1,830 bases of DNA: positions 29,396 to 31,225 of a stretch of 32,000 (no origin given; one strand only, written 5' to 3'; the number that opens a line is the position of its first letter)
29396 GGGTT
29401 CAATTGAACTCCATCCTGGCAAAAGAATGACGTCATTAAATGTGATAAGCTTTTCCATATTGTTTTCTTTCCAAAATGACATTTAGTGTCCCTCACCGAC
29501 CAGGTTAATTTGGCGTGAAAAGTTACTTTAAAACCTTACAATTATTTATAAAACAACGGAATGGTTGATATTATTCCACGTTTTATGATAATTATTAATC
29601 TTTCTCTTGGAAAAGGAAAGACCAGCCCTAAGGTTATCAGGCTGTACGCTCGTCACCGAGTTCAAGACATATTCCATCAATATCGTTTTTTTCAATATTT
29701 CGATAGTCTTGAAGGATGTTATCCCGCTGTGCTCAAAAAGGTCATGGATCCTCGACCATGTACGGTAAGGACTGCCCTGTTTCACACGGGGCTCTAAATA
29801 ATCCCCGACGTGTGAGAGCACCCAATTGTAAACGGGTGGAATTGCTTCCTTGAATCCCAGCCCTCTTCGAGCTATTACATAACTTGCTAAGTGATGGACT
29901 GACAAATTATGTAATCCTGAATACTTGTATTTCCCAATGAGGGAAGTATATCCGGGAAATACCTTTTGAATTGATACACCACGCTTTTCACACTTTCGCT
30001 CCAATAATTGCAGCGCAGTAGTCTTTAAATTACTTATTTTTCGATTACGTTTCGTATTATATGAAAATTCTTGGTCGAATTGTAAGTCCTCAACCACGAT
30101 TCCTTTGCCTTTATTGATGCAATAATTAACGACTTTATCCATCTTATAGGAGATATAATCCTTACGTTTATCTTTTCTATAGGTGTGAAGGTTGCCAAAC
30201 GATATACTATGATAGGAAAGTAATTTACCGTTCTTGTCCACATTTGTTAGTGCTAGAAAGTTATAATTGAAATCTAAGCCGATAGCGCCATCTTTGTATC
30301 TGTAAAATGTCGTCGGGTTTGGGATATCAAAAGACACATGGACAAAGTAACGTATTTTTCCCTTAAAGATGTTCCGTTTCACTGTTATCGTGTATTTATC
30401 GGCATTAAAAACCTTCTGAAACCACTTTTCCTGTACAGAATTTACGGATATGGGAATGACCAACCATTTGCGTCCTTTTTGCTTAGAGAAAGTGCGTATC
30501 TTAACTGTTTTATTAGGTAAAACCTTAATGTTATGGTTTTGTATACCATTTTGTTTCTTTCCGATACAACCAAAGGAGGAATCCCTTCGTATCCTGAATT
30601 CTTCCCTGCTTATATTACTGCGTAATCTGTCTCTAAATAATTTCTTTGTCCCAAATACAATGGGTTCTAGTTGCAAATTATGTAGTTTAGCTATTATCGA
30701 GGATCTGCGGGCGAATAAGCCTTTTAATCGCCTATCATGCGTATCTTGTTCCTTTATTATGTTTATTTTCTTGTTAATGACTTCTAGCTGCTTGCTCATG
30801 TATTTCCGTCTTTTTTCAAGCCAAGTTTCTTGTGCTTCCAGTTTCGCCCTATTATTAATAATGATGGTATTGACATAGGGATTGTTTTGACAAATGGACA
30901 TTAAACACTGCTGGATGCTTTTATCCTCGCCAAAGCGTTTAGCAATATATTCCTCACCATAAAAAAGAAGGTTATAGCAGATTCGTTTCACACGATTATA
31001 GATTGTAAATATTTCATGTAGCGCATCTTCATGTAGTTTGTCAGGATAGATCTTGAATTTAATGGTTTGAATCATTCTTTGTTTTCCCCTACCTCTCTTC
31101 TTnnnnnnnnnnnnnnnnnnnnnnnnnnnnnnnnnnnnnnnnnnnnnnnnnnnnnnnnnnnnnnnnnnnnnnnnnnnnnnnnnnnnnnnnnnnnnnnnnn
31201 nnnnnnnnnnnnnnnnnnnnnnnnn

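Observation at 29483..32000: Tightly packed co-directional string: HTH ORF, Swt1-type HEPN, degenerate TnpB-like, abutting guaB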

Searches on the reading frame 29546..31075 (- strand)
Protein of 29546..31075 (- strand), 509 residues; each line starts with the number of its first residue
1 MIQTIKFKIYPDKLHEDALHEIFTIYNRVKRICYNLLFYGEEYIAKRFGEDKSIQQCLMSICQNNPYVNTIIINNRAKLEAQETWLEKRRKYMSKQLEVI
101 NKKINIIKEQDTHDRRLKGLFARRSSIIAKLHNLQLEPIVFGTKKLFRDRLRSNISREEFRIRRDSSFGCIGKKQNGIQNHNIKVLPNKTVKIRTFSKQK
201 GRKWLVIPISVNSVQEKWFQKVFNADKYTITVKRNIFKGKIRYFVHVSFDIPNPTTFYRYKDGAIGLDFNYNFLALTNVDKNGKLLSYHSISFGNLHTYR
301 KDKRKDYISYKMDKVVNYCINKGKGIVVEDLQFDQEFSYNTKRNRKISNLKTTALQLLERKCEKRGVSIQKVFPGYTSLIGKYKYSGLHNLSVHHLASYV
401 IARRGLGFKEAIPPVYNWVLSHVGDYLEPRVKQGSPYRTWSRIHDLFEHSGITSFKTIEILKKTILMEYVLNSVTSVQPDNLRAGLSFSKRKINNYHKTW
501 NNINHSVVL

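Call 3: search_protein_families(library=pfam, proteins=[window:29546-31075:-], max_evalue=1)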
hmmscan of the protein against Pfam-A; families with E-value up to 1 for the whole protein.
window:29546-31075:- (509 aa): 1 family
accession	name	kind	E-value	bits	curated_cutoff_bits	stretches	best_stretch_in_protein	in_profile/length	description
PF07282.18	Cas12f1-like_TNB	-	0.14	12.8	26.3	1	356-378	6-28/60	Cas12f1-like, TNB domain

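Call 4: search_protein_families(library=ncbifam, proteins=[window:29546-31075:-], max_evalue=1)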
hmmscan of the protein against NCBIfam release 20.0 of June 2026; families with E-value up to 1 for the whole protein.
window:29546-31075:- (509 aa): 2 families
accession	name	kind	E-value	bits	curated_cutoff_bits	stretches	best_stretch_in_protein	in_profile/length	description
TIGR01766.2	TIGR01766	domain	3.9e-09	36.9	32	1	300-378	1-82/82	IS200/IS605 family accessory protein TnpB-related protein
TIGR01765.1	tspaseT_teng_N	subfamily_domain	0.029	14.4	47.25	1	4-43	1-40/73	transposase, putative, N-terminal domain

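Call 8: find_homologous_proteins(query=window:29546-31075:-)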
Query window:29546-31075:- (509 aa): 1065 proteins with E <= 0.001 among 5814 candidates; the best 120 are listed.
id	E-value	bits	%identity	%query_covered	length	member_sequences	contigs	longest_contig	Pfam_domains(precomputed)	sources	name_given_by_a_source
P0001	0.0e+0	1155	100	100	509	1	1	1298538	-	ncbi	-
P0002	1.9e-274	929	79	99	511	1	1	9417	-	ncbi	-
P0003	3.5e-273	925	78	99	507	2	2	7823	-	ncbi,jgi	-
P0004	7.5e-272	921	78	100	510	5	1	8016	-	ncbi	-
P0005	7.8e-272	921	78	99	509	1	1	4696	-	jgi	jgi:IS605 OrfB family transposase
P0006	8.9e-272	920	80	98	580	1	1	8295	-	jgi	-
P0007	1.7e-271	920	78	100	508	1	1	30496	-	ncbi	ncbi:MAG: IS200/IS605 family accessory protein TnpB-related protein [Promethearchaeota archaeon]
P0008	2.0e-269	913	77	100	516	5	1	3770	-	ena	-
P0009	8.3e-269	911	77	100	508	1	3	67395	-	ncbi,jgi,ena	-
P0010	8.6e-269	911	77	100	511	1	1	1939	-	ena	-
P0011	1.2e-268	910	77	100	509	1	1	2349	-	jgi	jgi:IS605 OrfB family transposase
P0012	1.7e-268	910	77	100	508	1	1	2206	-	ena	-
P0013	1.9e-268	909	77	98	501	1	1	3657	-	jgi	-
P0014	2.6e-268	909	78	99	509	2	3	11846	PF27229.1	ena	-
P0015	2.8e-268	909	77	100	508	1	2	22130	-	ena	-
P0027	2.3e-264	896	76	100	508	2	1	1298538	-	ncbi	-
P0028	2.5e-264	896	76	100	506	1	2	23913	PF27229.1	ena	-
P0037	4.3e-262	889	77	98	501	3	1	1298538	-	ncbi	-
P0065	5.3e-250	849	74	100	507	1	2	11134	PF12323.15,PF27229.1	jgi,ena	-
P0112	1.8e-192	659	59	99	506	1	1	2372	PF12323.15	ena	-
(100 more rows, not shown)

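Call 9: find_encoding_contigs(protein=window:29546-31075:-, flank=10000, max_places=10)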
Protein window:29546-31075:- (509 aa): no gene with exactly this product is on record in the collection.

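Call 10: find_related_loci(query=window:29546-31075:-, collection=genome_contigs, flank=6000)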
Query window:29546-31075:- (509 aa) in genome_contigs; peptide patterns used: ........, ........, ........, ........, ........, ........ (x = any residue, [..] = any of these).
65 stretches matched a pattern; 22 encode a relative of the query (tblastn E <= 1e-3); 21 distinct loci.
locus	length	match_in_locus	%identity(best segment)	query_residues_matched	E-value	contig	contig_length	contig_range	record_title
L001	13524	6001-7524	77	1-509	0e+0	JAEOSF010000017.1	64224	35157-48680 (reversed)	MAG: Candidatus Borrarchaeum yapensis isolate Yap2000.bin9.141 contig-145_162, whole genome shotgun sequence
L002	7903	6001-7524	75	1-509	0e+0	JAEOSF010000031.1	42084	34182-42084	MAG: Candidatus Borrarchaeum yapensis isolate Yap2000.bin9.141 contig-145_468, whole genome shotgun sequence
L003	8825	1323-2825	77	1-500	0e+0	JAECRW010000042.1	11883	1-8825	MAG: Candidatus Sifarchaeum marinoarchaea isolate CR_Bin_042_1 NODE_51_length_11883_cov_9.914535, whole genome shotgun s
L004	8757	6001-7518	76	1-509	0e+0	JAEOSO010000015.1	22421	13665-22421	MAG: Candidatus Borrarchaeota archaeon isolate Yap75.bin3.45 contig-145_1305, whole genome shotgun sequence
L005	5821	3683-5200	74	1-509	0e+0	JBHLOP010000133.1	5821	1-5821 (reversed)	MAG: Promethearchaeota archaeon isolate DZ3M.366 DZ3M.366@57114, whole genome shotgun sequence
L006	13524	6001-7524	73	1-509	0e+0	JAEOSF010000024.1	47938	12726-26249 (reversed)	MAG: Candidatus Borrarchaeum yapensis isolate Yap2000.bin9.141 contig-145_336, whole genome shotgun sequence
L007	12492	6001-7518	61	1-509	0e+0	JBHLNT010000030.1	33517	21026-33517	MAG: Promethearchaeota archaeon isolate DZ2S.378 DZ2S.378@3589, whole genome shotgun sequence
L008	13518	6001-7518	57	1-509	0e+0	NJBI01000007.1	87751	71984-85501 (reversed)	MAG: Promethearchaeota archaeon Loki_b31 137, whole genome shotgun sequence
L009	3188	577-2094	57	1-509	0e+0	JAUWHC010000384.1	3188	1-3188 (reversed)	MAG: Promethearchaeota archaeon isolate CSMAG_2258 CSMAG_2258_k141_1880750_length_3188_cov_8.4916, whole genome shotgun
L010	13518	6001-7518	57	1-509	0e+0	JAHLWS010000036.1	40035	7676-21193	MAG: Promethearchaeota archaeon isolate 33X4 k141_36782, whole genome shotgun sequence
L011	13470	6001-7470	61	1-503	0e+0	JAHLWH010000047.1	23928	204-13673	MAG: Promethearchaeota archaeon isolate 6H3_1 k141_17043, whole genome shotgun sequence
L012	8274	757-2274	57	1-509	0e+0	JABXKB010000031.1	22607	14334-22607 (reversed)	MAG: Promethearchaeota archaeon isolate Hel_238_bin13 contig-145_4090, whole genome shotgun sequence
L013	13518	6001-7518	58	1-509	0e+0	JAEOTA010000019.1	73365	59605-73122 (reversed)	MAG: Promethearchaeota archaeon isolate YT1_007 k127_15246968, whole genome shotgun sequence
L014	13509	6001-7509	59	1-501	0e+0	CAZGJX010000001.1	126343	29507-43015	MAG TPA_asm: uncultured archaeon isolate binchicken_co228_481 genome assembly, contig: NODE_60_length_126343_cov_7.53568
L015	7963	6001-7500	57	1-503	0e+0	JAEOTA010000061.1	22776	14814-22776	MAG: Promethearchaeota archaeon isolate YT1_007 k127_54783500, whole genome shotgun sequence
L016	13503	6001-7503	77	1-500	0e+0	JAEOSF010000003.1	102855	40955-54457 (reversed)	MAG: Candidatus Borrarchaeum yapensis isolate Yap2000.bin9.141 contig-145_42, whole genome shotgun sequence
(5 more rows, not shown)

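Call 14: search_solved_structures(query=window:29546-31075:-, max_evalue=10, show_alignments=3)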
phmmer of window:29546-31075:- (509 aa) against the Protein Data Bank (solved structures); distinct sequences matched with E-value up to 10: 0.

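Call 22: search_protein_representatives(protein=window:29546-31075:-)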
Query: 509 residues. Proteins with E-value up to 0.001 (for the whole library): 1346; up to 1e-10: 649; up to 1e-30: 11. The best 150 are listed.
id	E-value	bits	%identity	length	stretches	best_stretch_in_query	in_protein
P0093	4.4e-199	679.0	60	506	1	1-503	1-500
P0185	4.5e-185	632.8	59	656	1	2-488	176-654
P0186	2.1e-125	436.0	54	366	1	149-502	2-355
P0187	7.4e-94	331.9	83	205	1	328-506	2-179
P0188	2.8e-74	267.3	53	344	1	179-408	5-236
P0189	1.0e-67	245.7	54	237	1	1-239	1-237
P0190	1.8e-53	198.7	78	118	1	391-509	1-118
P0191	5.3e-44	167.5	34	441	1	109-420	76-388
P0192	6.7e-34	134.2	33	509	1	133-425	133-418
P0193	7.1e-32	127.5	65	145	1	256-349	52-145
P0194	8.3e-32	127.3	39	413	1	137-426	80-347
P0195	1.1e-30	123.5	30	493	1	3-420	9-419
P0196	2.2e-30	122.5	32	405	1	128-412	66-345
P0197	2.5e-30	122.4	29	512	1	51-423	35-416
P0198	6.8e-29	117.6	46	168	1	1-142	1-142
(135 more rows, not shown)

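Call 23: search_protein_families(library=pfam, proteins=[P0014, P0028, P0065, P0112], max_evalue=1)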
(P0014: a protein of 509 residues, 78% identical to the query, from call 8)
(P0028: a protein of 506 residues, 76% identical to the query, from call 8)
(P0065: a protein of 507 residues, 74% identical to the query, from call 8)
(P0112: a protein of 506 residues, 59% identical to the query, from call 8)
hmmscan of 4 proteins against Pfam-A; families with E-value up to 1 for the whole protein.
P0014 (509 aa): 2 families
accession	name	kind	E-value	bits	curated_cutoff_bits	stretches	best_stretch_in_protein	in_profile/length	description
PF12323.14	HTH_OrfB_IS605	-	0.0013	18.6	21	1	1-26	1-27/47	Helix-turn-helix domain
PF17253.7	DUF5320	-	0.28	12.8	27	1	47-106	36-98/99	Family of unknown function (DUF5320)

P0028 (506 aa): 4 families
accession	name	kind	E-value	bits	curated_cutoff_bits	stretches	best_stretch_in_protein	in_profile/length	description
PF12323.14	HTH_OrfB_IS605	-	0.00033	20.5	21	1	1-25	1-26/47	Helix-turn-helix domain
PF07282.18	Cas12f1-like_TNB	-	0.063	13.9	26.3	1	354-376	6-28/60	Cas12f1-like, TNB domain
PF12186.13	AcylCoA_dehyd_C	-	0.086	13.4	27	1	66-129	4-68/111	Acyl-CoA dehydrogenase C terminal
PF18323.6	CSN5_C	-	0.097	13.8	27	1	88-163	7-63/81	Cop9 signalosome subunit 5 C-terminal domain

P0065 (507 aa): 2 families
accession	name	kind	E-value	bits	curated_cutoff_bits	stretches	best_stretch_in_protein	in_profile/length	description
PF12323.14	HTH_OrfB_IS605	-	1.3e-05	25.1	21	1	1-26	1-27/47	Helix-turn-helix domain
PF10779.14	XhlA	-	0.23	12.1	34.7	1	84-112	18-49/67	Haemolysin XhlA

P0112 (506 aa): 5 families
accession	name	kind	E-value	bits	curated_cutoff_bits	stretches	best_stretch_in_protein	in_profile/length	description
PF12323.14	HTH_OrfB_IS605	-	1.4e-05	24.9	21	1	1-27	1-28/47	Helix-turn-helix domain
PF07282.18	Cas12f1-like_TNB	-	0.015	15.9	26.3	1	354-376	6-28/60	Cas12f1-like, TNB domain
PF12548.13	DUF3740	-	0.022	15.5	25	1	45-118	66-139/147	Sulfatase protein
PF16022.11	DUF4783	-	0.13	12.8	24.1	0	440-475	43-77/102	Domain of unknown function (DUF4783)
PF04504.20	GeBP-like_DBD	-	0.21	12.8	29.5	1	431-469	25-63/94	Glabrous-enhancer-binding protein-like family, DBD domain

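Call 27: search_protein_families(library=pfam, alignment_id=A2, max_evalue=0.001)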
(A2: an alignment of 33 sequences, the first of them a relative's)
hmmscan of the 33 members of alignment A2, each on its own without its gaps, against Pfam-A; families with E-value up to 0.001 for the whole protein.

A. member 1, L001:5271-5705:+ (144 aa): 1 family
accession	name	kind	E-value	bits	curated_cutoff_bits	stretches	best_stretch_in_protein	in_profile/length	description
PF04238.17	DUF420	-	3.4e-09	37.5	30.5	1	13-143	3-130/130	Protein of unknown function (DUF420)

B. families by the number of members that match (of 33 scanned): 70 families (the first 25 are shown)
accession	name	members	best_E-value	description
PF00037.32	Fer4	3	2.2e-11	4Fe-4S binding domain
PF13237.11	Fer4_10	3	6.2e-09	4Fe-4S dicluster domain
PF12838.12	Fer4_7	3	2.2e-08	4Fe-4S dicluster domain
PF13187.11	Fer4_9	3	1.4e-07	4Fe-4S dicluster domain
PF12797.12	Fer4_2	3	5.5e-06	4Fe-4S binding domain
PF02754.22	CCG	2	7.3e-38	Cysteine-rich domain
PF04909.20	Amidohydro_2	2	4.6e-22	Amidohydrolase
PF14697.11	Fer4_21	2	7.2e-10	4Fe-4S dicluster domain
PF12837.12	Fer4_6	2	9.1e-09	4Fe-4S binding domain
PF25160.1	LdpA_Fe-S-bd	2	9.7e-06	LdpA Fe-S cluster-binding domain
PF08423.17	Rad51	1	8.3e-94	Rad51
PF01136.24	Peptidase_U32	1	1e-78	Peptidase family U32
PF00022.25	Actin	1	3.1e-72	Actin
PF18481.7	DUF5616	1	6.4e-41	Domain of unknown function (DUF5616)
PF00071.28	Ras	1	2.1e-32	Ras family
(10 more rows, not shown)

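Call 28: search_solved_structures(query=A1, max_evalue=1, show_alignments=2)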
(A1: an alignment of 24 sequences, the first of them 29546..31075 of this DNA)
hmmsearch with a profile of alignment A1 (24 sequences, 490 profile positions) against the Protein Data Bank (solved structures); distinct sequences matched with E-value up to 1: 17.
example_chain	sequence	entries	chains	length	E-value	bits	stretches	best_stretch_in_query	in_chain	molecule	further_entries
8j3r_A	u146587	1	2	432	2.2e-08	36.5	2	312-379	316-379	Transposase IS605 OrfB C-terminal domain-containing protein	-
8j12_A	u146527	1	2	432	8.4e-08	34.6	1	312-379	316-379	Transposase IS605 OrfB C-terminal domain-containing protein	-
8j1j_A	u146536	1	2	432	1e-07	34.4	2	313-379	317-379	Transposase IS605 OrfB C-terminal domain-containing protein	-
9i8y_A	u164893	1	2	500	1.5e-07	33.8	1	287-380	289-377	CRISPR-associated endodeoxyribonuclease Cas12f1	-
7wju_A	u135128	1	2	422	1.9e-06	30.1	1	312-379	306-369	OrfB_Zn_ribbon domain-containing protein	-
8dzj_A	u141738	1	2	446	2.3e-06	29.9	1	312-379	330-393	OrfB_Zn_ribbon domain-containing protein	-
9nzq_A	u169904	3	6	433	7.8e-05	24.8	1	312-379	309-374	Cas12f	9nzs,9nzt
23vu_A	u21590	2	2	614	0.0085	18.1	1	292-381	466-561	UnCas12m4a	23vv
9nzr_A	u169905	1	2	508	0.013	17.5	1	312-380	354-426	Cas12f Nuclease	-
9nzo_B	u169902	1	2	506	0.013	17.5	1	312-380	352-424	Cas12f Effector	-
9jfo_A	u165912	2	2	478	0.11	14.5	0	194-299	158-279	LaTranC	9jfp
9tlt_A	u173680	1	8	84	0.13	14.2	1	69-134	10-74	Sc-apCC-2-KLHL20-4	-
9jfq_A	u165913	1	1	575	0.16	13.9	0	194-299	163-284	LaTranC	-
9tls_A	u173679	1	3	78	0.35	12.8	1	74-134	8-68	Sc-apCC-2-KLHL20-3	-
1m1j_C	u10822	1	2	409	0.6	12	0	64-132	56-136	Fibrinogen gamma chain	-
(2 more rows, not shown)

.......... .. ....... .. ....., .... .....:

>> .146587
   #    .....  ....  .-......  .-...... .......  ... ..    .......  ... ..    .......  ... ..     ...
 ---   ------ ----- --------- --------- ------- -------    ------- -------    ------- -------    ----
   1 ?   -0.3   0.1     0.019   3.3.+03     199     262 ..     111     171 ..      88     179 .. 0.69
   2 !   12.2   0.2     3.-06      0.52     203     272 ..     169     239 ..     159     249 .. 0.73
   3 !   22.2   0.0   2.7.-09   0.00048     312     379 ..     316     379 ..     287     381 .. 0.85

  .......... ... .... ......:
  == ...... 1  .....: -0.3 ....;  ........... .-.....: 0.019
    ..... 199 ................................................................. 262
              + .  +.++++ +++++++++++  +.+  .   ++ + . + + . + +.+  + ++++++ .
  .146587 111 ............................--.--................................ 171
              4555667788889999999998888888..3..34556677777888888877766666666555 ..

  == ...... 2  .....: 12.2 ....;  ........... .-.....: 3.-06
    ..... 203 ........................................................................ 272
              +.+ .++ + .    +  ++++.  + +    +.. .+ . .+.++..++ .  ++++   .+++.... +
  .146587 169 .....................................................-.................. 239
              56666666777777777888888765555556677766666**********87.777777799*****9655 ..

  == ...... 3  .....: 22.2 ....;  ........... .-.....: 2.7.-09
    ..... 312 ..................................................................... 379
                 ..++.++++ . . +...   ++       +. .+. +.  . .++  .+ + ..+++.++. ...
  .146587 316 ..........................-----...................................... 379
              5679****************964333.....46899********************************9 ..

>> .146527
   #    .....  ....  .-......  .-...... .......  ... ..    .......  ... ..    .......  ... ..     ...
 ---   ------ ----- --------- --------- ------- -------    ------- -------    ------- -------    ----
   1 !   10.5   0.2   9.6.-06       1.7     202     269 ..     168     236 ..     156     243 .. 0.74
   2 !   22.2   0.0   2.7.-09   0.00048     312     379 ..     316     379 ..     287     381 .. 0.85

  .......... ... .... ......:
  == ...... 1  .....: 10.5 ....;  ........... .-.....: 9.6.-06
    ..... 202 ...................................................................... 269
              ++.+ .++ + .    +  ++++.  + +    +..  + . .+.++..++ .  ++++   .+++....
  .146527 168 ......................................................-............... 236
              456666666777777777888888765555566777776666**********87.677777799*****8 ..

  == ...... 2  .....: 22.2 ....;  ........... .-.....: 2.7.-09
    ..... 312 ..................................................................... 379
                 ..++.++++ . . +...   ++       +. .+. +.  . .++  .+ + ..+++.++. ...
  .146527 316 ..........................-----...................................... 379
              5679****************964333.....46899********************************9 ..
